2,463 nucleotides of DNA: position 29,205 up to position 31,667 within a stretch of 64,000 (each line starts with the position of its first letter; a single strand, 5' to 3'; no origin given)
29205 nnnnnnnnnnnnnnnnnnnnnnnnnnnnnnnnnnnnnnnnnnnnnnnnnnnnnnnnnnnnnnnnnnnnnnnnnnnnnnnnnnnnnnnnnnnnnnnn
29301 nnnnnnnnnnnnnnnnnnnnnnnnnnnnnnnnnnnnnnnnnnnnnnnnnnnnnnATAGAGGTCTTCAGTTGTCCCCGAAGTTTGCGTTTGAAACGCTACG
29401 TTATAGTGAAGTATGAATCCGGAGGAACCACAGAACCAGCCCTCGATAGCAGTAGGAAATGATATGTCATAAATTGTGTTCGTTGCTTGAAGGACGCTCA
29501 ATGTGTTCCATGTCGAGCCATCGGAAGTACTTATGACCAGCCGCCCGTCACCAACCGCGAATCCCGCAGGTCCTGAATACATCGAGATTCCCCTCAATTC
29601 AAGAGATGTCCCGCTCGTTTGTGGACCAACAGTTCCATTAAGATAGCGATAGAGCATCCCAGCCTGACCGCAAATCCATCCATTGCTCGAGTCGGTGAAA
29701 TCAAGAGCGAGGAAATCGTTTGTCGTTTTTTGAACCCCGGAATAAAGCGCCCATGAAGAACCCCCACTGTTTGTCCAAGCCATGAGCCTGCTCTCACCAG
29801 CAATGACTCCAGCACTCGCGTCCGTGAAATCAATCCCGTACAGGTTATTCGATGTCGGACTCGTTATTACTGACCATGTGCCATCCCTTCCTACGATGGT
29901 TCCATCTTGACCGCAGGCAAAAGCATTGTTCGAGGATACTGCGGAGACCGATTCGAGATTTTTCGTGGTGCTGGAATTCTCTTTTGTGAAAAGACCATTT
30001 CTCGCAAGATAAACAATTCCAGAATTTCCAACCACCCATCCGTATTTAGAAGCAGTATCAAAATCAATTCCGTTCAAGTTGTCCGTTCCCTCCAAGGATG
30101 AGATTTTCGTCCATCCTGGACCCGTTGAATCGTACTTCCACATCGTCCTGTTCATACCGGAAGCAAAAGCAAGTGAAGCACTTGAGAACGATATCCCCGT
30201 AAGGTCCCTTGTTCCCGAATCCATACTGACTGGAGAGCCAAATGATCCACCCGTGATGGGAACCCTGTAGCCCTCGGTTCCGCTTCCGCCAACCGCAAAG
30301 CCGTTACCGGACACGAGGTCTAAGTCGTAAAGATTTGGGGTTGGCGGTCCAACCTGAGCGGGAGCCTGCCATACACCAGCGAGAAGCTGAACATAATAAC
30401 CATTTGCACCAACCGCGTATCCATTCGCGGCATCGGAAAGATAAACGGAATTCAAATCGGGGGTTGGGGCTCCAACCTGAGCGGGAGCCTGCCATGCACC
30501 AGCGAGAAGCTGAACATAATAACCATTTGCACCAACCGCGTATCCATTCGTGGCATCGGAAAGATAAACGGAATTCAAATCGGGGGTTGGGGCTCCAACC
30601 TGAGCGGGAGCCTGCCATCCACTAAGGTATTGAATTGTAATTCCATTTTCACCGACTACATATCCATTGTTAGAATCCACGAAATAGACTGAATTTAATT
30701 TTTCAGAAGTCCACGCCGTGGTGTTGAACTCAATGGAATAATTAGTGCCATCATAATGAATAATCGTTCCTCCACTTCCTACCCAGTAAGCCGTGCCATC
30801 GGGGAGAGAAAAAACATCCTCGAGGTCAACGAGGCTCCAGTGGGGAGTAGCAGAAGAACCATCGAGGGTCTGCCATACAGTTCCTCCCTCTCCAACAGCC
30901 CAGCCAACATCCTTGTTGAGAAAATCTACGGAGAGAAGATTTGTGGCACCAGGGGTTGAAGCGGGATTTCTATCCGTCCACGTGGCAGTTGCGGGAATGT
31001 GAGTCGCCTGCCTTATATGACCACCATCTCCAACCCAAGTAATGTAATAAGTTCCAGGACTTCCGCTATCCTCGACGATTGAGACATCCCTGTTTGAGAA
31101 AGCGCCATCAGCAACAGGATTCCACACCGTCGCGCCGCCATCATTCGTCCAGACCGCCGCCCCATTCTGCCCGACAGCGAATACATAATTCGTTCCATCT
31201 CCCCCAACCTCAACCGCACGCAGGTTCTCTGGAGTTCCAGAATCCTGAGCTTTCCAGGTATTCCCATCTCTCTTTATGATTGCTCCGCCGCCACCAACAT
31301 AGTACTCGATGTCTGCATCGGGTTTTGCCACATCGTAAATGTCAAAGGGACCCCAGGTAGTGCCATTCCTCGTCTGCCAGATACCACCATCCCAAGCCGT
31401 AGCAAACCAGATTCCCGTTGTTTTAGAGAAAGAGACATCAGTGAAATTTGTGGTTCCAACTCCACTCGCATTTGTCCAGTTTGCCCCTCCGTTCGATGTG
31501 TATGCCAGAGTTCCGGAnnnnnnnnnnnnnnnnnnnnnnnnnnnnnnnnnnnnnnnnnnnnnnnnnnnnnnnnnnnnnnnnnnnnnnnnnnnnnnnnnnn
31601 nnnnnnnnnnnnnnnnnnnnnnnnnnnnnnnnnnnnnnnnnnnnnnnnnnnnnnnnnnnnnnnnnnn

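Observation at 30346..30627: Near-perfect 123-bp in-frame tandem repeats inside the giant gene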

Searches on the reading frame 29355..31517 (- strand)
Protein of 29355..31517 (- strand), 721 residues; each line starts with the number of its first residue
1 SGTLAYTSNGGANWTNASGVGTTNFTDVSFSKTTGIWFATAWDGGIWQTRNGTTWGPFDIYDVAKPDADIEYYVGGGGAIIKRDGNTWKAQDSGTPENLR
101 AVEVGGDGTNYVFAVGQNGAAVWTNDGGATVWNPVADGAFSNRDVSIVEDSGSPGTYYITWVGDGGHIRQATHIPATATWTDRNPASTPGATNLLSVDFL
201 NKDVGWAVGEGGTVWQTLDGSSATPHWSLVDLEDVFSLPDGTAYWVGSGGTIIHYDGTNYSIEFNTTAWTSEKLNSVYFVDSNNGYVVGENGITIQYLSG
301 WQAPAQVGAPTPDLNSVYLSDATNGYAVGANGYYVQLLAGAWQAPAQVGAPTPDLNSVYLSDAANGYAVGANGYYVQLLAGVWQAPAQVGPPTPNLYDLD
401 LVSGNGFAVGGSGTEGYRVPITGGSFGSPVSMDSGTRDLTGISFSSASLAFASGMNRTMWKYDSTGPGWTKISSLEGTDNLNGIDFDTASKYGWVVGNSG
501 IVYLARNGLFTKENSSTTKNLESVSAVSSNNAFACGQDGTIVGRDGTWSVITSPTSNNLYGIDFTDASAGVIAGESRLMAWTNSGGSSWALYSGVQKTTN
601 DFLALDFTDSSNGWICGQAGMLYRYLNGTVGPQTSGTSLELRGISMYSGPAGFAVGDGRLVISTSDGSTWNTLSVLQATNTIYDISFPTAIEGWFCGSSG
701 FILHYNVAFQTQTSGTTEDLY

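Call 30: find_related_loci(query=A2, collection=genome_contigs, flank=3000)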
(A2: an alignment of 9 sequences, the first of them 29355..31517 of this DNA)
Query A2 (721 aa) in genome_contigs; peptide patterns used: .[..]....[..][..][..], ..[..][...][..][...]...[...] (x = any residue, [..] = any of these).
393 stretches matched a pattern; 251 encode a relative of the query (tblastn E <= 1e-3); the best 80 are kept; 80 distinct loci.
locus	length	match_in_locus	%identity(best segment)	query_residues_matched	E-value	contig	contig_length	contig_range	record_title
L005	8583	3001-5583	42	1-719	9e-164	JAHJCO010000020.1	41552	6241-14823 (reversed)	MAG: Actinomycetota bacterium isolate Modern_marine.mb.309 Modern_marine.mb.309_k141_540398, whole genome shotgun sequen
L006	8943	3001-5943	40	1-721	8e-140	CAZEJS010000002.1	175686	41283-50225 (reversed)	MAG TPA_asm: uncultured Acidimicrobiales bacterium isolate binchicken_co87_100 genome assembly, contig: NODE_59_length_1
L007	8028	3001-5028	29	1-721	4e-41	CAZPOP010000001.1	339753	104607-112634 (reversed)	MAG TPA_asm: uncultured Ignavibacteria bacterium isolate SRP214966_co5_260 genome assembly, contig: NODE_1_length_339753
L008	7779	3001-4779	31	1-721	9e-41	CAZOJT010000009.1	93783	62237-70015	MAG TPA_asm: uncultured Ignavibacteria bacterium isolate binchicken_co89_550 genome assembly, contig: NODE_215_length_93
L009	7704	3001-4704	30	1-721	5e-40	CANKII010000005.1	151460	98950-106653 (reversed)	MAG: Fibrobacteres bacterium isolate RH-27jun17-228 genome assembly, contig: RH-27jun17-C210, whole genome shotgun seque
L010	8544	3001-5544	28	1-721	6e-38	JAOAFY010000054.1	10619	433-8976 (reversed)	MAG: Coriobacteriia bacterium isolate SKW301 NODE_54_length_10619_cov_1.610758, whole genome shotgun sequence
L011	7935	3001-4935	28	1-721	3e-37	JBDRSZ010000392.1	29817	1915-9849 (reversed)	MAG: bacterium isolate MEGAHIT-group-3.41 k141_655928, whole genome shotgun sequence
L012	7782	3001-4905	31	1-720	3e-36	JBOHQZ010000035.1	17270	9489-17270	MAG: bacterium isolate SD8033_maxbin2.bin.2_sub NODE_535_length_17270_cov_3.087441, whole genome shotgun sequence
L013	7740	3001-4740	31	1-721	5e-36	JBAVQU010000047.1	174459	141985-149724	MAG: Candidatus Zixiibacteriota bacterium isolate MFD02350_ilm_asm_bin5 k127_85739, whole genome shotgun sequence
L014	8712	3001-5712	26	1-721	3e-37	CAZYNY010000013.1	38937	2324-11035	MAG TPA_asm: uncultured Nitrospirota bacterium isolate binchicken_co213_54 genome assembly, contig: NODE_1472_length_389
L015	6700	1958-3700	31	1-721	7e-35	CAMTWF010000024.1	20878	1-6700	MAG: uncultured delta proteobacterium isolate G04_MAG_00019 genome assembly, contig: G04_MAG_00019_000000000169, whole g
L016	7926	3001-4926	30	1-720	1e-34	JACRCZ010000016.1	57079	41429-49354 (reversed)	MAG: Deltaproteobacteria bacterium isolate NC_groundwater_1659_Pr3_B-0.1um_72_20 SR-2_scaffold_141_206681, whole genome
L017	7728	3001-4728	30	1-720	8e-34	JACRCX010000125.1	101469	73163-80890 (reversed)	MAG: Deltaproteobacteria bacterium isolate NC_groundwater_1657_Pr3_B-0.1um_71_34 SR-2_scaffold_141_3045007, whole genome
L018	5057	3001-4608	28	1-721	1e-33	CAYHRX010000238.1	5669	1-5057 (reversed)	MAG TPA_asm: uncultured Chitinophagales bacterium isolate ERP119705_co14_37 genome assembly, contig: NODE_26260_length_5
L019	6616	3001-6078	27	1-711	1e-32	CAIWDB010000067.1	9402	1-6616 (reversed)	MAG: uncultured Methylococcaceae bacterium isolate LJ_bin-0959 genome assembly, contig: bin-0959:067/661, whole genome s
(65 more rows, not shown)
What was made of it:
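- Tried and rejected: The GTDB species-representative scan gave 42% at best (call 30).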

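Call 31: predict_structure(alignment_id=A2)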
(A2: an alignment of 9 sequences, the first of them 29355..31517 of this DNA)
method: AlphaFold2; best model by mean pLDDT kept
length: 721 residues; sequences in the alignment: 9
mean_pLDDT: 86.3   pTM: 0.83
mean pLDDT of the five models: 86.3, 85.8, 84.0, 74.9, 73.9
residues with pLDDT >= 90: 295; 70-90: 380; 50-70: 45; < 50: 1
segments of 3 or more residues with pLDDT < 50: none
pLDDT, mean of each block of 10 residues (from residue 1): 60 65 77 76 78 77 91 90 87 84 84 91 87 85 92 87 90 84 74 90 90 88 86 91 90 88 79 93 92 91 86 92 90 88 82 84 88 87 83 91 90 90 89 84 90 88 85 80 86 91 87 92 91 95 93 93 93 93 92 86 85 89 88 89 86 87 86 69 82 87 85 85 80
secondary structure, 60 per line:
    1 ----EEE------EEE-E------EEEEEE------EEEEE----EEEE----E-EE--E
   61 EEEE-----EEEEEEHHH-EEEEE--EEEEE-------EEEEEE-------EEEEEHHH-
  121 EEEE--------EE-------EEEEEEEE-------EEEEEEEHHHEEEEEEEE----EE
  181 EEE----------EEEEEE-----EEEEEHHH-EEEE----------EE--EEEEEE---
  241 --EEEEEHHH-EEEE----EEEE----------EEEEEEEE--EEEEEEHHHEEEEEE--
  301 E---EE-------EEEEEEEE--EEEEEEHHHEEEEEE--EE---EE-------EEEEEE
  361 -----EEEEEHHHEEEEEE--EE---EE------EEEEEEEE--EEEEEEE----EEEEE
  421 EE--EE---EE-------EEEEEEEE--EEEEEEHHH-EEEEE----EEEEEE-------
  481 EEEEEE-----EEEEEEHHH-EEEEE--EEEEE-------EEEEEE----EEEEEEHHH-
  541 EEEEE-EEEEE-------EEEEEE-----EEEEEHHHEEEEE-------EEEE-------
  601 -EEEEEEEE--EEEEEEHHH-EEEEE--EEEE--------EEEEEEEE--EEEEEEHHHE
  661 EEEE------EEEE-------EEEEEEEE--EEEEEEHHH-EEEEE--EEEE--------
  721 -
elements in order (helices of 4 or more, strands of 3 or more residues): E5-7 E14-16 E25-30 E37-41 E46-49 E60-64 E70-75 E80-84 E87-91 E99-104 E112-116 E121-124 E142-149 E157-163 E167-174 E179-183 E194-199 E205-209 E214-217 E232-237 E243-247 E252-255 E260-263 E274-281 E284-289 E293-298 E314-321 E324-329 E333-338 E355-360 E366-370 E374-379 E395-402 E405-411 E416-422 E439-446 E449-454 E459-463 E468-473 E481-486 E492-497 E502-506 E509-513 E521-526 E531-536 E541-545 E547-551 E559-564 E570-574 E578-582 E590-593 E602-609 E612-617 E622-626 E629-632 E641-648 E651-656 E660-664 E671-674 E682-689 E692-697 E702-706 E709-712
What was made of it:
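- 27405..32669 (-): Beta-propeller region, aa ~36-1790, with 41 blades of ~41 aa. The nine full-length orthologues with the array have 42 blades. AlphaFold model of aa 420-1140: pLDDT 86, 17 four-stranded blades (call 31).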

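Call 34: fold_search(model_id=the predicted structure, library=pdb)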
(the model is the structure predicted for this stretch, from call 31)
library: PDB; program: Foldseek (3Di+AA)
matches with E <= 10: 1991; with E <= 0.001: 1635
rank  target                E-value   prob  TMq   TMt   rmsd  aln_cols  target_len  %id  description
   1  2ymu_A                2.3e-16  1.00  0.19  0.23  20.2       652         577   12  Structure of a highly repetitive propeller structure (released 2012-10-17)
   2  6jp6_A                1.4e-14  1.00  0.21  0.16  27.6       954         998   10  The X-ray structure of yeast tRNA methyltransferase complex of Trm7 and Trm734 essential for 2'-O-methylation at the f (released 2019-10-02)
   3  5i2t                  3.3e-14  1.00  0.18  0.21  25.4       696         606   10  Domain characterization of the WD protein Pwp2 and their relevance in ribosome biogenesis (released 2017-06-21)
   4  8i7o_P1               5.0e-14  1.00  0.23  0.26  25.4       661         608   12  In situ structure of axonemal doublet microtubules in mouse sperm with 16-nm repeat (released 2023-10-11)
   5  8s9p_B                5.0e-14  1.00  0.24  0.20  36.1       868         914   11  1:1:1 agrin/LRP4/MuSK complex (released 2023-05-17)
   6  8em7_A                5.0e-14  1.00  0.20  0.04  34.6       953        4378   10  Cryo-EM structure of LRP2 at pH 5.2 (released 2023-02-08)
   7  8em4_A                6.2e-14  1.00  0.23  0.06  36.5       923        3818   11  Cryo-EM structure of LRP2 at pH 7.5 (released 2023-02-08)
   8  9n74_LQ               7.5e-14  1.00  0.19  0.17  23.1       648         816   10  SSU processome maturation and disassembly, State H (released 2025-10-29)
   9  1nr0                  7.8e-14  1.00  0.19  0.22  22.9       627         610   12  Two Seven-Bladed Beta-Propeller Domains Revealed By The Structure Of A C. elegans Homologue Of Yeast Actin Interacting P (released 2003-07-01)
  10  6u42_5L               8.2e-14  1.00  0.18  0.20  24.6       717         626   12  Natively decorated ciliary doublet microtubule (released 2019-11-13)
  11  1pgu_B                9.0e-14  1.00  0.20  0.23  21.6       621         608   12  YEAST ACTIN INTERACTING PROTEIN 1 (AIP1), Se-Met PROTEIN, MONOCLINIC CRYSTAL FORM (released 2003-07-15)
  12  1pgu_A                1.2e-13  1.00  0.21  0.24  21.1       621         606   12  YEAST ACTIN INTERACTING PROTEIN 1 (AIP1), Se-Met PROTEIN, MONOCLINIC CRYSTAL FORM (released 2003-07-15)
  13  6zqd_UA               1.2e-13  1.00  0.19  0.17  27.3       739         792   11  Cryo-EM structure of the 90S pre-ribosome from Saccharomyces cerevisiae, state Post-A1 (released 2020-09-23)
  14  8bbf_A                1.8e-13  1.00  0.19  0.18  29.5       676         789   10  Structure of the IFT-A complex; IFT-A1 module (released 2022-12-07)
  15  5jwz_A                1.8e-13  1.00  0.20  0.20  25.0       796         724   14  Structure of a Putative Xyloglucanase from the Cellulolytic Bacteria Streptomyces sp. SirexAA-E (released 2016-06-01)
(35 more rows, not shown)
